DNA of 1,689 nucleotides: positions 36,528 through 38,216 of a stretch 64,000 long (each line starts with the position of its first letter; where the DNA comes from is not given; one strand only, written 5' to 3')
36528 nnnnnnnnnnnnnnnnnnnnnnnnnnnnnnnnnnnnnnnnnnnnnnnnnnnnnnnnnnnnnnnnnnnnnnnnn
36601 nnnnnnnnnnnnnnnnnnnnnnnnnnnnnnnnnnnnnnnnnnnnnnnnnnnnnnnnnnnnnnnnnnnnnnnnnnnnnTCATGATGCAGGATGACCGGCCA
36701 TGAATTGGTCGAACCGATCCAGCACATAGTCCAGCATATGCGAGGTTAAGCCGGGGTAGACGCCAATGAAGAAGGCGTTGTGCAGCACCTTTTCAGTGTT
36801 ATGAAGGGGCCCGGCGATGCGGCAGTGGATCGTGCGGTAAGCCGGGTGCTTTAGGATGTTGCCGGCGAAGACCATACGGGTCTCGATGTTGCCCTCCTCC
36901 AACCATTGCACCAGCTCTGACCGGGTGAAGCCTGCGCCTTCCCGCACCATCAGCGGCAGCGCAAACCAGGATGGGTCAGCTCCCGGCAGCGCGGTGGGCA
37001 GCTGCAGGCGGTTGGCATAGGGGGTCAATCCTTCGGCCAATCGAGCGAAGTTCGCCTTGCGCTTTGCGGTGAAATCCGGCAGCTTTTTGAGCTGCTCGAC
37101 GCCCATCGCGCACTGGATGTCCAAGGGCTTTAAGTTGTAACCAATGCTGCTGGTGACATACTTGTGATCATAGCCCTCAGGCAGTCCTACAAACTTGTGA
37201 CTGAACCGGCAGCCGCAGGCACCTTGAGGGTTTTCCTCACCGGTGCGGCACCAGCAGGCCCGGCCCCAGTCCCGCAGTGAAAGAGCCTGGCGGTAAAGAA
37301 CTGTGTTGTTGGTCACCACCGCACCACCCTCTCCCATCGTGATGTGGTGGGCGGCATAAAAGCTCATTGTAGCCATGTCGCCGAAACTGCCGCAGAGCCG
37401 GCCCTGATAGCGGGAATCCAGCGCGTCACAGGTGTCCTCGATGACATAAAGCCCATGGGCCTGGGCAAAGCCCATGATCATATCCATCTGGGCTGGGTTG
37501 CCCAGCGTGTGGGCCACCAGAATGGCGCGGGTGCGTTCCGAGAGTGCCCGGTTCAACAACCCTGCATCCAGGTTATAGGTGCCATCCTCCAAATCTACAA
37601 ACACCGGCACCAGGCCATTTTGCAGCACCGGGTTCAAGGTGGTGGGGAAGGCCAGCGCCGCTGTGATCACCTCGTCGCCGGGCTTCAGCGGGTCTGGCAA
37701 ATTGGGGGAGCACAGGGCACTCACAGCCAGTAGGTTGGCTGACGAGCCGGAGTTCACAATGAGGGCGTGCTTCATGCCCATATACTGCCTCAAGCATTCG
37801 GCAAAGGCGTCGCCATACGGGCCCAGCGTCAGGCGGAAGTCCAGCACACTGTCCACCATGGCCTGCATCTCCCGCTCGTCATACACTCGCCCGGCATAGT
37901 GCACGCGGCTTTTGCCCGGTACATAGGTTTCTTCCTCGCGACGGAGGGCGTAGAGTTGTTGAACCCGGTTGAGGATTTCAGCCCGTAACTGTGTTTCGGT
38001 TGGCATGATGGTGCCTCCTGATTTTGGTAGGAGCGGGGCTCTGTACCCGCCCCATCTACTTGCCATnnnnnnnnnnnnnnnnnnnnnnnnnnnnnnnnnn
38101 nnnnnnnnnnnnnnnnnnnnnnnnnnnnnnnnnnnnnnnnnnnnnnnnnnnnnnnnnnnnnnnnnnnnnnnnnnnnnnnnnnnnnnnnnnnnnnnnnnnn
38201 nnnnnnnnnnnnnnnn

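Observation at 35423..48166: Collagen-like (GPT)n / C1q-like protein gene heading a 12.7-kb operon for an unusual CDP-sugar: candidate dedicated glycosylation system for a spore-surface or filament glycoprotein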

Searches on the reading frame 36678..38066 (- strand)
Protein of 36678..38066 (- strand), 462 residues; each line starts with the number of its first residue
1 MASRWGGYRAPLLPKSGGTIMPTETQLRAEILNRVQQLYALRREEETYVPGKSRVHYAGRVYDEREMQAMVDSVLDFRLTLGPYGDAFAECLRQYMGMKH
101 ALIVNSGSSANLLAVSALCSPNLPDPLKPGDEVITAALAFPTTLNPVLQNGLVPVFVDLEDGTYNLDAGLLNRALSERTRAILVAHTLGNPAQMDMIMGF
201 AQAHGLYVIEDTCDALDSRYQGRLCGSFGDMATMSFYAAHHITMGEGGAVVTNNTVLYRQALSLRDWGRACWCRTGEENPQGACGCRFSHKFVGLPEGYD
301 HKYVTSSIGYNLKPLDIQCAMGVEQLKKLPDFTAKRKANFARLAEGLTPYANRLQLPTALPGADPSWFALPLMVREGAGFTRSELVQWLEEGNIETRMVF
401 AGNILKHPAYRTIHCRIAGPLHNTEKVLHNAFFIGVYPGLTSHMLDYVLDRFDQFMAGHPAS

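Call 3: search_protein_families(library=pfam, proteins=[window:36678-38066:-], max_evalue=0.01)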
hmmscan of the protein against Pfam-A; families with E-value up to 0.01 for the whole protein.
window:36678-38066:- (462 aa): 2 families
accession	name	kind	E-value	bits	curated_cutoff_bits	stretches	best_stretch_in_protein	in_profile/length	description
PF01041.23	DegT_DnrJ_EryC1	-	5.3e-86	289.5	19.8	1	64-451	4-358/360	DegT/DnrJ/EryC1/StrS aminotransferase family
PF01212.27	Beta_elim_lyase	-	2.4e-06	27.5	27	1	88-329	37-247/288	Beta-eliminating lyase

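Call 4: search_protein_families(library=ncbifam, proteins=[window:36678-38066:-], max_evalue=0.001)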
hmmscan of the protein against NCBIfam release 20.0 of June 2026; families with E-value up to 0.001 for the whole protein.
window:36678-38066:- (462 aa): 10 families
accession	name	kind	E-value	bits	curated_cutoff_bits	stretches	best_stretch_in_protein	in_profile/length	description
NF011936.0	PRK15407.1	equivalog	9.8e-179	594.6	423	1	23-457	5-437/440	lipopolysaccharide biosynthesis protein RfbH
TIGR03588.1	PseC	equivalog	2.3e-57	194.7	423.5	1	56-453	3-377/380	UDP-4-amino-4,6-dideoxy-N-acetyl-beta-L-altrosamine transaminase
TIGR04181.1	NHT_00031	hypoth_equivalog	7.6e-45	153.3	420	2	77-264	24-220/359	LegC family aminotransferase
NF008687.0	PRK11706.1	equivalog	9.7e-44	149.6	375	1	66-268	13-209/375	dTDP-4-amino-4,6-dideoxygalactose transaminase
NF008658.2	PRK11658.1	equivalog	1.5e-37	129.2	631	2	63-266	13-208/379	UDP-4-amino-4-deoxy-L-arabinose aminotransferase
TIGR02379.1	ECA_wecE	subfamily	1.9e-36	125.6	434.85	1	82-268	30-210/376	dTDP-4-amino-4,6-dideoxy-D-glucose transaminase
TIGR04427.1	PLP_DesI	equivalog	3.4e-27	95.6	650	1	131-270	91-230/390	dTDP-4-dehydro-6-deoxyglucose aminotransferase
NF006488.0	PRK08912.1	equivalog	1.8e-07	30.5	498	1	125-211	106-198/387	aminotransferase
NF004770.0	PRK06108.1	subfamily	1e-05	24.5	422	1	95-231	93-229/396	pyridoxal phosphate-dependent aminotransferase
NF005817.0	PRK07683.1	equivalog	9.2e-05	21.3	575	1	127-192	110-174/387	aminotransferase A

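Call 21: search_solved_structures(query=window:36678-38066:-, max_evalue=1e-30, show_alignments=1)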
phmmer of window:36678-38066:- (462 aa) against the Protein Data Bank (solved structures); distinct sequences matched with E-value up to 1e-30: 15.
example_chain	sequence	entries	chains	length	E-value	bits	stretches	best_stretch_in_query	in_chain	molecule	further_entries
3bcx_A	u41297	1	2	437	1.2e-130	439.6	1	24-456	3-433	CDP-6-deoxy-L-threo-D-glycero-4-hexulose-3-dehydrase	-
3bb8_A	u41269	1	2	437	2.1e-129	435.5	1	24-456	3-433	CDP-4-keto-6-deoxy-D-glucose-3-dehydrase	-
2gms_A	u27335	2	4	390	1e-54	189.3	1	58-447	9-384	Putative pyridoxamine 5-phosphate-dependent dehydrase, Wbdk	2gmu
3b8x_A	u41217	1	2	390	8.3e-54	186.3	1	58-447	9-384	Pyridoxamine 5-phosphate-dependent dehydrase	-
2r0t_A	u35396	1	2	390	1.3e-53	185.7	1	58-447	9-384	Pyridoxamine 5-phosphate-dependent dehydrase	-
3gr9_A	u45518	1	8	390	3.4e-53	184.3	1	58-447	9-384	ColD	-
9wvy_A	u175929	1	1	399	6.4e-50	173.5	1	57-437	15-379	Putative NDP-4-keto-6-deoxyglucose-3-dehydratase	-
7b0m_AAA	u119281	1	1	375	2.8e-41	145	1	72-255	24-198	Sugar aminotransferase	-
3bn1_A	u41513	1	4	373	2.7e-40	141.8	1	80-267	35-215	Perosamine synthetase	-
3dr7_A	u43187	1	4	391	3.2e-40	141.5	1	80-267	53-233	Putative perosamine synthetase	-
3dr4_A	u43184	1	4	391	4.8e-40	140.9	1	80-266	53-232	Putative perosamine synthetase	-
7b0d_A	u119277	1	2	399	5.2e-38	134.2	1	67-269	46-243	Glutamine--scyllo-inositol transaminase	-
8gyh_B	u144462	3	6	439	5.3e-33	117.7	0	53-268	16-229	DegT/DnrJ/EryC1/StrS family aminotransferase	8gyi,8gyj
4lc3_A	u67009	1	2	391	9e-32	113.7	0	62-255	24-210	Putative UDP-4-amino-4-deoxy-l-arabinose--oxoglutarate aminotransferase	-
2fn6_A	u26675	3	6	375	2.1e-31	112.4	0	57-267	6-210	AMINOTRANSFERASE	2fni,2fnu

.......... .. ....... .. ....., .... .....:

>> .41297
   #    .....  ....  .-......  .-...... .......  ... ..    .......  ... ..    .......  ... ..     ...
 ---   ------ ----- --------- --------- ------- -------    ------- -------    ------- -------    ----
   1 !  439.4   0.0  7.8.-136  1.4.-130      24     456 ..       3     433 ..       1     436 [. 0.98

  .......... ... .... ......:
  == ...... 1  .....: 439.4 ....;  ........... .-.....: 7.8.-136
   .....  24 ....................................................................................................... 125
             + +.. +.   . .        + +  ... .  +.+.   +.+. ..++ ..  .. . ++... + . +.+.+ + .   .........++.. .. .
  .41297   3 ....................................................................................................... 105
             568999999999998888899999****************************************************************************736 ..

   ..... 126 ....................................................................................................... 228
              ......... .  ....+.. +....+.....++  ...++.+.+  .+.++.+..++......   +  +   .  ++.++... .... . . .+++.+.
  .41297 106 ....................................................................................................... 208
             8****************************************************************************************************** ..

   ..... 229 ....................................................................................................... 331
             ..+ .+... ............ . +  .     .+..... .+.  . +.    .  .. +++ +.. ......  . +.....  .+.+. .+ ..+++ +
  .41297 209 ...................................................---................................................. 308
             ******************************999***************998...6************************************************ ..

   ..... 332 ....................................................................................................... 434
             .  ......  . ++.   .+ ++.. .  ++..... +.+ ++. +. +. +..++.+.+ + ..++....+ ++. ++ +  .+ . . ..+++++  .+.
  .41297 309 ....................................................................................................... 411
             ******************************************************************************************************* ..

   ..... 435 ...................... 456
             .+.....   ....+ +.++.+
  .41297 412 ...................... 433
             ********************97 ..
